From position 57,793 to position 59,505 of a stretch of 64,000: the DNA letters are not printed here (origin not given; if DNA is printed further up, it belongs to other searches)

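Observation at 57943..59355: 471-aa orphan protein with no detectable family signature inside the S10-operon insertion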

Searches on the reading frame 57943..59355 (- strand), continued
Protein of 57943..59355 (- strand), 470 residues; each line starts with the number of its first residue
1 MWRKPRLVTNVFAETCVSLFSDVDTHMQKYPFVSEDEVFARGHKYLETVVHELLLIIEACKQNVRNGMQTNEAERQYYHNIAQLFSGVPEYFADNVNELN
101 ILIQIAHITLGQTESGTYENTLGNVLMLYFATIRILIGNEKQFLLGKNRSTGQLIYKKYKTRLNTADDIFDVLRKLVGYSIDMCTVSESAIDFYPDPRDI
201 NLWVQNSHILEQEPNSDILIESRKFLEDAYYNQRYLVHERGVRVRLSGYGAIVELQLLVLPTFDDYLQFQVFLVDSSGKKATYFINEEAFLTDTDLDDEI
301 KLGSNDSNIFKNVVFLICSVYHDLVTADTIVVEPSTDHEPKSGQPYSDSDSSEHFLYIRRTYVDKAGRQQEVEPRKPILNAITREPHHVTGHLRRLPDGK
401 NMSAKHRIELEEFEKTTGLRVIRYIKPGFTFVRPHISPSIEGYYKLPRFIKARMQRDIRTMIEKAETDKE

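Call 33: find_related_loci(query=A1, collection=genome_contigs, flank=8000)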
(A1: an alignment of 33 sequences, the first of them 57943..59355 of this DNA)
Query A1 (470 aa) in genome_contigs; peptide patterns used: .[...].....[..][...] (x = any residue, [..] = any of these).
25 stretches matched a pattern; 12 encode a relative of the query (tblastn E <= 1e-3); 12 distinct loci.
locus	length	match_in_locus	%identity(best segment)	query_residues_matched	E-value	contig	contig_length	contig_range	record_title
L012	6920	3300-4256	31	132-463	9e-37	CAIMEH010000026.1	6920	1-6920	uncultured Candidatus Berkelbacteria bacterium isolate AlinenLipids_bin-6077 genome assembly, contig: bin-6077:26/34, wh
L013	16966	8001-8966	29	131-463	9e-31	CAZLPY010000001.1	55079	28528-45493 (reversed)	MAG TPA_asm: uncultured Candidatus Saccharibacteria bacterium isolate SRP200132_co1_549 genome assembly, contig: NODE_89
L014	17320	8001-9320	24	1-458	1e-26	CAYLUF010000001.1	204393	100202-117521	MAG TPA_asm: uncultured Candidatus Saccharibacteria bacterium isolate binchicken_co173_139 genome assembly, contig: NODE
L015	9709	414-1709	22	37-462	8e-27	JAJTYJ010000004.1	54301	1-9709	MAG: bacterium isolate DTUPAT3 4-Genome8, whole genome shotgun sequence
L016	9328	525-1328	32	196-470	1e-25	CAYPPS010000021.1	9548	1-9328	MAG TPA_asm: uncultured Gammaproteobacteria bacterium isolate binchicken_co181_619 genome assembly, contig: NODE_14531_l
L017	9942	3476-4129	32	225-455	2e-22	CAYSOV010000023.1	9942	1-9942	MAG TPA_asm: uncultured Gammaproteobacteria bacterium isolate binchicken_co110_923 genome assembly, contig: NODE_14931_l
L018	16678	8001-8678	27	226-462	4e-18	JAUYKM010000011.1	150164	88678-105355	MAG: Candidatus Daviesbacteria bacterium isolate C24_metabat.bin.195_sub C24_k141_349010, whole genome shotgun sequence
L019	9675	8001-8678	30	224-465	4e-19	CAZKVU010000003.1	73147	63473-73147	MAG TPA_asm: uncultured Gammaproteobacteria bacterium isolate binchicken_co105_412 genome assembly, contig: NODE_384_len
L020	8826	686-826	42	382-436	8e-5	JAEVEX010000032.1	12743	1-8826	MAG: Candidatus Thermoflexus tengchongensis isolate QQ.bin.20 NODE_5779_length_12743_cov_8.10217, whole genome shotgun s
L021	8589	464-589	46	387-436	2e-4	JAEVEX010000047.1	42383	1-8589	MAG: Candidatus Thermoflexus tengchongensis isolate QQ.bin.20 NODE_1367_length_42383_cov_6.73187, whole genome shotgun s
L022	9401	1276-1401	42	387-436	5e-4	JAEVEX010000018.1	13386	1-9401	MAG: Candidatus Thermoflexus tengchongensis isolate QQ.bin.20 NODE_5490_length_13386_cov_17.5631, whole genome shotgun s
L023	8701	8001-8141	41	382-436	1e-3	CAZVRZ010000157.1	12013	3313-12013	MAG TPA_asm: uncultured Anaerolineaceae bacterium isolate SRP192927_co7_37 genome assembly, contig: NODE_10681_length_12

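Call 47: search_solved_structures(query=A1, max_evalue=10, show_alignments=2)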
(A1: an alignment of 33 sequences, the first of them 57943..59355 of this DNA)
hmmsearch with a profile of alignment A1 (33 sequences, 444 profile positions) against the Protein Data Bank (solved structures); distinct sequences matched with E-value up to 10: 3.
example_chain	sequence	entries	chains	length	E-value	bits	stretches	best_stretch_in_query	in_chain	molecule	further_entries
7saz_A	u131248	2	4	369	0.28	13.5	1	35-215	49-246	GldM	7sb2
7twa_A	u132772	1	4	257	0.87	11.8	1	171-263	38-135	4-chloro-allylglycine synthase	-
3am3_A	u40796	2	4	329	0.89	11.8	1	46-136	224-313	Enoyl-ACP reductase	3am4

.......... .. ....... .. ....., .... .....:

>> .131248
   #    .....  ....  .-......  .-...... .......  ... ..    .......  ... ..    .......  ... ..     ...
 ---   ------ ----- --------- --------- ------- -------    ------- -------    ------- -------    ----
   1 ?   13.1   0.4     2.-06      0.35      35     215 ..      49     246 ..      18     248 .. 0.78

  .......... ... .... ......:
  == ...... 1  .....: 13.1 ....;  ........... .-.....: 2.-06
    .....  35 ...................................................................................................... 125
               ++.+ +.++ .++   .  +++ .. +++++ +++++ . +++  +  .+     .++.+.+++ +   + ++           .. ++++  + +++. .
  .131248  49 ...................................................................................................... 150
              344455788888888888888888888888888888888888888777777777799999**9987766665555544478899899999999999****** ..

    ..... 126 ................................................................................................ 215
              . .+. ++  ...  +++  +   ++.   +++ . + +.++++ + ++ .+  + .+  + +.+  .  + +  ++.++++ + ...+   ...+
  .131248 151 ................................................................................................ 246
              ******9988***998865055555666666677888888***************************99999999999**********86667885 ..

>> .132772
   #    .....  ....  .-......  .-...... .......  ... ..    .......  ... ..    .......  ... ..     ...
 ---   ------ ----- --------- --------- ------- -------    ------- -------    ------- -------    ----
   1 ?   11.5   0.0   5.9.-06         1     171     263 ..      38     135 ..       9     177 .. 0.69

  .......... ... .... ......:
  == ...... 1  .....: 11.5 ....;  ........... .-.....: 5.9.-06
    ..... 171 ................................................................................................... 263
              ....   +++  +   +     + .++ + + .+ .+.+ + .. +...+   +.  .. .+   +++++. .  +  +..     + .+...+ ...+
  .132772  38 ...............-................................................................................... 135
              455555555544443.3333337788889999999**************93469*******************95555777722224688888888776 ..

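Call 48: search_protein_families(library=pfam, alignment_id=A1, max_evalue=0.1)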
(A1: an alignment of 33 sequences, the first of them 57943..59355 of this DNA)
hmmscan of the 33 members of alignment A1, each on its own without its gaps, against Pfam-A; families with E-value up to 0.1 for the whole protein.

A. member 1, window:57943-59355:- (470 aa): 0 families

B. families by the number of members that match (of 33 scanned): 6 families
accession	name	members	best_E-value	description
PF22112.2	OmcA-like_N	1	0.0073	OmcA-like N-terminal domain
PF18514.6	MDY2_C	1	0.013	Ubiquitin-like protein MDY2, C-terminal domain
PF09062.15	Endonuc_subdom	1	0.022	PI-PfuI Endonuclease subdomain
PF24858.1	AGMP_C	1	0.039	Alkylglycerol monooxygenase C-terminal domain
PF00293.34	NUDIX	1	0.047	NUDIX domain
PF14534.12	DUF4440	1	0.052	Domain of unknown function (DUF4440)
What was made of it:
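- On Any curated protein family (Pfam-A, NCBIfam, PHROGs, PADLOC): Of 33 family members, none shares a Pfam hit (call 48).
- Checked: The family profile also finds nothing (calls 47, 48).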

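Call 49: find_related_loci(query=A1, collection=viral_contigs, flank=10000)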
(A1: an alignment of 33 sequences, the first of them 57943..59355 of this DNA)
Query A1 (470 aa) in viral_contigs; peptide patterns used: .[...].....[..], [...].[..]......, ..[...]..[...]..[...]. (x = any residue, [..] = any of these).
24 stretches matched a pattern; 2 encode a relative of the query (tblastn E <= 1e-3); 2 distinct loci.
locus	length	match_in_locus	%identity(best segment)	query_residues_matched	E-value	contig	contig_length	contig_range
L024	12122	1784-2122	29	313-436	1e-5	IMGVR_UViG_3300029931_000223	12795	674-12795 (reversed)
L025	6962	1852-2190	29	313-436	1e-5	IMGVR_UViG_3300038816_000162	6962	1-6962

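Call 50: fold_search(model_id=the predicted structure, library=pdb)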
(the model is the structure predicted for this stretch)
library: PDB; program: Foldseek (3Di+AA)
matches with E <= 10: 463; with E <= 0.001: 0
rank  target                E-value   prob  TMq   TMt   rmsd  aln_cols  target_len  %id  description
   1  1i7f                  1.2e-01  0.14  0.08  0.13  17.0       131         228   13  CRYSTAL STRUCTURE OF THE HSP33 DOMAIN WITH CONSTITUTIVE CHAPERONE ACTIVITY (released 2001-05-09)
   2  1hw7                  1.5e-01  0.15  0.09  0.15  16.3       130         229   13  HSP33, HEAT SHOCK PROTEIN WITH REDOX-REGULATED CHAPERONE ACTIVITY (released 2001-05-16)
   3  9mx5_A                1.7e-01  0.05  0.08  0.06  24.6       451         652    9  Cryo-EM structure of ancestral Dicer helicase bound to 27-bp dsRNA in internally-bound transition state (released 2025-03-12)
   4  2e4j_MODEL_1_A        3.2e-01  0.38  0.08  0.20   7.3        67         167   10  Solution Structure of mouse Lipocalin-type Prostaglandin D Synthase (released 2007-08-21)
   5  6l30                  5.0e-01  0.04  0.11  0.10  17.7       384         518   10  Crystal structure of the epithelial cell transforming 2 (ECT2) (released 2020-01-01)
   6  5x8r_y                6.3e-01  0.12  0.09  0.27  13.7       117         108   14  Structure of the 30S small subunit of chloroplast ribosome from spinach (released 2017-06-07)
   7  3nm7_B                8.5e-01  0.15  0.08  0.37   8.9        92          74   14  Crystal Structure of Borrelia burgdorferi Pur-alpha (released 2010-10-06)
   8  4q4j_A                8.9e-01  0.06  0.10  0.08  31.7       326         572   12  Structure of crosslinked TM287/288_S498C_S520C mutant (released 2014-07-16)
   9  4orr                  9.4e-01  0.20  0.08  0.20   6.4        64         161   12  Threedimensional structure of the C65A mutant of Human lipocalin-type Prostaglandin D Synthase olo-form (released 2014-08-06)
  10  3n8b_B                9.8e-01  0.14  0.08  0.36   9.1        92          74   14  Crystal Structure of Borrelia burgdorferi Pur-alpha (released 2010-10-06)
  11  8s4s_B                1.0e+00  0.15  0.07  0.21  12.1        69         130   12  PrgE from plasmid pCF10 (released 2024-05-29)
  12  2czt                  1.1e+00  0.18  0.08  0.22   6.8        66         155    9  lipocalin-type prostaglandin D synthase (released 2006-10-03)
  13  4kc5_D                1.1e+00  0.18  0.09  0.05   8.4        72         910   11  Crystal structure of the C-terminal part of RhiE from Burkholderia rhizoxinica (released 2013-09-18)
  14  8epl_A                1.2e+00  0.06  0.08  0.04  22.7       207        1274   10  Human R-type voltage-gated calcium channel Cav2.3 at 3.1 Angstrom resolution (released 2022-12-14)
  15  5yvf_A                1.3e+00  0.12  0.07  0.10   9.7        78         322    9  Crystal structure of BFA1 (released 2018-08-08)
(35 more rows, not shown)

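Call 53: search_protein_families(library=phrogs, proteins=[L024:800-2224:+, L022:22-1506:+, L024:469-822:+, L024:2270-3106:-, L024:3248-3772:-], max_evalue=0.01)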
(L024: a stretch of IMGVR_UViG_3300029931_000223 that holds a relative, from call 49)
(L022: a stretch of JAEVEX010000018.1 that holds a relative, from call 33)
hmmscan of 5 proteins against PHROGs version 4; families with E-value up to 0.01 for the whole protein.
L024:800-2224:+ (474 aa): 0 families

L022:22-1506:+ (494 aa): 0 families

L024:469-822:+ (117 aa): 0 families

L024:2270-3106:- (278 aa): 2 families
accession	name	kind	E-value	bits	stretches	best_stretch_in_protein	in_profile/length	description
phrog_2302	-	moron, auxiliary metabolic gene and host takeover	3.8e-25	89.6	2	164-272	159-268/381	phosphoadenosine phosphosulfate reductase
phrog_424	-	moron, auxiliary metabolic gene and host takeover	1e-13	52.1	1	42-228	141-328/460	phosphoadenosine phosphosulfate reductase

L024:3248-3772:- (174 aa): 0 families

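Call 54: search_protein_families(library=pfam, proteins=[L024:800-2224:+, L022:22-1506:+, L024:469-822:+, L024:3248-3772:-, L024:10126-11052:-, L022:2968-4389:-], max_evalue=0.01)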
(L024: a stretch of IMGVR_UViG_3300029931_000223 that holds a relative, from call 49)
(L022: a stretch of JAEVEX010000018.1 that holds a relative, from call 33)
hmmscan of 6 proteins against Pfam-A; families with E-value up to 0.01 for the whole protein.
L024:800-2224:+ (474 aa): 0 families

L022:22-1506:+ (494 aa): 0 families

L024:469-822:+ (117 aa): 0 families

L024:3248-3772:- (174 aa): 0 families

L024:10126-11052:- (308 aa): 1 family
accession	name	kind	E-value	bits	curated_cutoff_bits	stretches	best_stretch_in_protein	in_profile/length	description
PF00239.26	Resolvase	-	0.0012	19.4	23.3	0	18-122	9-100/145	Resolvase, N terminal domain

L022:2968-4389:- (473 aa): 0 families
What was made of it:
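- Pfam gave no hit for the L024 copy (call 54).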

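Call 57: find_related_loci(query=A1, collection=metagenome_contigs, flank=10000)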
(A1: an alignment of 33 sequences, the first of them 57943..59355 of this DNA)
Query A1 (470 aa) in metagenome_contigs; peptide patterns used: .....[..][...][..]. (x = any residue, [..] = any of these).
39 stretches matched a pattern; 13 encode a relative of the query (tblastn E <= 1e-3); 13 distinct loci.
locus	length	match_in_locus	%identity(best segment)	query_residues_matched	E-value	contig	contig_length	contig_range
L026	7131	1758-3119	28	1-469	8e-43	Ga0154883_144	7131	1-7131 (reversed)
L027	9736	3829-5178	28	1-462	5e-41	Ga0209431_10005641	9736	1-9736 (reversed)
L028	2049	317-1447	29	96-466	4e-38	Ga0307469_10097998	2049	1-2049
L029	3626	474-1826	27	1-468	2e-34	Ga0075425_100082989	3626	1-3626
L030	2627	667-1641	30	133-469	3e-30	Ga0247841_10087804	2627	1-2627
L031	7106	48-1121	27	92-463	1e-28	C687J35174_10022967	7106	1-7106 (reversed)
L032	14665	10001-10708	33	223-463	1e-28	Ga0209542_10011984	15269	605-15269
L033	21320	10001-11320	24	1-458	8e-27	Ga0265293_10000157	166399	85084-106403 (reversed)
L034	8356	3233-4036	32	196-470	9e-26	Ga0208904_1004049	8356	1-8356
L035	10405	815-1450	31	226-464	6e-23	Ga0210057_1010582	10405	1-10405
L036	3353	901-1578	31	225-464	2e-19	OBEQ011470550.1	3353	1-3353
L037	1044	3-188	52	407-467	2e-13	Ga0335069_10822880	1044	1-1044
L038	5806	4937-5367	57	307-463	5e-21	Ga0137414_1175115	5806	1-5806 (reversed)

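Call 61: search_protein_families(library=pfam, proteins=[L012:4284-5627:+, L012:2364-2780:+, L016:1343-4000:-, L016:4042-5286:-, L017:595-2733:-, L017:4339-5511:+, L018:8757-10220:-, L019:6267-7262:+, L035:2717-6073:+, L014:9518-10453:-], max_evalue=0.001)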
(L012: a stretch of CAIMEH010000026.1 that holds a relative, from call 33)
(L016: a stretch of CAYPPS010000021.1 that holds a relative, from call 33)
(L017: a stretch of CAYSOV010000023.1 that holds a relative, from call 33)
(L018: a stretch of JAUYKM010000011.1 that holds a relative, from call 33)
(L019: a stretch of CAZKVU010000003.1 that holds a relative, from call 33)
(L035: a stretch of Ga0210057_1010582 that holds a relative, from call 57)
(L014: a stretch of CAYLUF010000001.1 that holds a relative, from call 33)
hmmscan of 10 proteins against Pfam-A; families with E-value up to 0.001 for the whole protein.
L012:4284-5627:+ (447 aa): 1 family
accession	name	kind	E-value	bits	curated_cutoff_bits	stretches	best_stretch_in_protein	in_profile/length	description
PF00344.25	SecY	-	2e-98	330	32.2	1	99-431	4-305/306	SecY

L012:2364-2780:+ (138 aa): 0 families

L016:1343-4000:- (885 aa): 5 families
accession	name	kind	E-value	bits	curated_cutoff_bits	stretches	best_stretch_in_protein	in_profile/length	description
PF07517.20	SecA_DEAD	-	5e-116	387.4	24.6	1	6-401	3-290/290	SecA DEAD-like domain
PF21090.3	P-loop_SecA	-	5.7e-85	284.5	27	1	416-604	1-205/205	SecA P-loop domain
PF07516.18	SecA_SW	-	2.4e-55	188.1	26.7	1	606-822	1-200/200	SecA Wing and Scaffold domain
PF01043.26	SecA_PP_bind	-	3e-40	137.7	23.5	1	251-357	3-110/110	SecA preprotein cross-linking domain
PF02810.21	SEC-C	-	1.1e-09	38.4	20.4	1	864-882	1-19/19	SEC-C motif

L016:4042-5286:- (414 aa): 2 families
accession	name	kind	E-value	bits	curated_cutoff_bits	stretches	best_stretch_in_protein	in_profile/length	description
PF00587.30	tRNA-synt_2b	-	6.8e-31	108.1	29.3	1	218-387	16-179/179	tRNA synthetase class II core domain (G, H, P, S and T)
PF02403.27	Seryl_tRNA_N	-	2.8e-16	60.1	28.2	1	1-95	1-108/108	Seryl-tRNA synthetase N-terminal domain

L017:595-2733:- (712 aa): 7 families
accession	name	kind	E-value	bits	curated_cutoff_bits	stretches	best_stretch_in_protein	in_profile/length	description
PF04932.20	Wzy_C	-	1.3e-17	64.4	31.7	1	229-393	4-148/149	O-Antigen ligase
PF14559.12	TPR_19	-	5.8e-11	43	25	2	651-712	8-68/68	Tetratricopeptide repeat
PF13431.12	TPR_17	-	6.6e-06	26.4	24.4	0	657-688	2-33/34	Tetratricopeptide repeat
PF07719.23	TPR_2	-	7e-06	26.2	27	0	513-543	1-31/34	Tetratricopeptide repeat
PF13414.12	TPR_11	-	1.3e-05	25.2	26.8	0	644-682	4-42/42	TPR repeat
PF14561.12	TPR_20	-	0.00029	21.5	25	0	653-709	7-64/90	Tetratricopeptide repeat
PF13432.12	TPR_16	-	0.00076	20.3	32.7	0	638-688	1-51/65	Tetratricopeptide repeat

L017:4339-5511:+ (390 aa): 5 families
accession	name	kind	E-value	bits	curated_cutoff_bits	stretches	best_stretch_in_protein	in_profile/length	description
PF06723.19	MreB_Mbl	-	2.4e-134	447.8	27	1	11-346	2-325/327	MreB/Mbl protein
PF00012.26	HSP70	-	7e-14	51.4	20.6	1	116-316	135-348/599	Hsp70 protein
PF14450.12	FtsA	-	1.1e-11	45.7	31.8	1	170-324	2-109/127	Cell division protein FtsA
PF00022.25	Actin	-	6.3e-09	35.3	27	1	35-212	30-190/410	Actin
PF11104.14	PilM_2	-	0.00011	21.7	27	0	297-324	277-304/340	Type IV pilus assembly protein PilM;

L018:8757-10220:- (487 aa): 1 family
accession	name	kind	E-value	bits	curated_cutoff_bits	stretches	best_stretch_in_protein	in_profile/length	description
PF00486.34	Trans_reg_C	-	6.5e-06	26.6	26.2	1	256-324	3-77/77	Transcriptional regulatory protein, C terminal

L019:6267-7262:+ (331 aa): 0 families

L035:2717-6073:+ (1118 aa): 6 families
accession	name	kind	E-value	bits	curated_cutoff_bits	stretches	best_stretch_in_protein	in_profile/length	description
PF00562.33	RNA_pol_Rpb2_6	-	1.9e-116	389.7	23.4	1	603-985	4-373/373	RNA polymerase Rpb2, domain 6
PF04561.19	RNA_pol_Rpb2_2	-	1e-26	94.2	21.7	1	135-327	1-190/190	RNA polymerase Rpb2, domain 2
PF04560.25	RNA_pol_Rpb2_7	-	9.8e-25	87.2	32.1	1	987-1059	1-83/87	RNA polymerase Rpb2, domain 7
PF04565.21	RNA_pol_Rpb2_3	-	1.8e-21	76.5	21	1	389-456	2-68/68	RNA polymerase Rpb2, domain 3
PF10385.14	RNA_pol_Rpb2_45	-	1.9e-17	63.5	28.2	1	466-538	1-65/66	RNA polymerase beta subunit external 1 domain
PF04563.20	RNA_pol_Rpb2_1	-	1.5e-15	57.7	28.2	1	23-373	2-201/203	RNA polymerase beta subunit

L014:9518-10453:- (311 aa): 0 families

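Call 64: search_dna_similar(query=window:57943-59355:-, collection=phages, mode=protein, max_evalue=0.01)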
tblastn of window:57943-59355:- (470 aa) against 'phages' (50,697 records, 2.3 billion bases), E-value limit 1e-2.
No match.

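Call 65: search_dna_similar(query=L024:800-2224:+, collection=phages, mode=protein, max_evalue=0.01)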
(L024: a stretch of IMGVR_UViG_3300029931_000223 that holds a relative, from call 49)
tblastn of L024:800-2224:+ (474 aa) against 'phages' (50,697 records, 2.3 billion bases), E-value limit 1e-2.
No match.

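Call 66: search_dna_similar(query=window:57943-59355:-, collection=plasmids, mode=protein, max_evalue=0.01)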
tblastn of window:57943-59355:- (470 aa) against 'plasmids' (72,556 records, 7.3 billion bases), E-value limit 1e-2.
No match.
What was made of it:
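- Tried and rejected: tblastn against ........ phages and PLSDB plasmids gave no match (calls 64-66).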

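Call 68: find_homologous_proteins(query=L024:800-2224:+, max_evalue=0.001)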
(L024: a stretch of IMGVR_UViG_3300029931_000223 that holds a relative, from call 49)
Query L024:800-2224:+ (474 aa): 9 proteins with E <= 0.001 among 8000 candidates.
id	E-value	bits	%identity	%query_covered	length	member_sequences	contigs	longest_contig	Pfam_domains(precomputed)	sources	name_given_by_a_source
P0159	0.0e+0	1068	100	98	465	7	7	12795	-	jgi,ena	jgi:uncharacterized protein (DUF4415 family)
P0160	9.0e-269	910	83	98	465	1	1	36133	-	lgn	-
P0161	2.5e-247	839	78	98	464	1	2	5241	-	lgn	-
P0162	2.7e-46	176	43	52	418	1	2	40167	-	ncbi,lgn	-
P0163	7.6e-41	158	35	58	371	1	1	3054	-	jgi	jgi:hypothetical protein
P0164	1.1e-35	141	37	50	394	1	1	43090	-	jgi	jgi:hypothetical protein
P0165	1.4e-32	131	40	49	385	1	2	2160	-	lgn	-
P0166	4.3e-31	126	36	55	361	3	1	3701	-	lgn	-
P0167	2.9e-16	77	33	49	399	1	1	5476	-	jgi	-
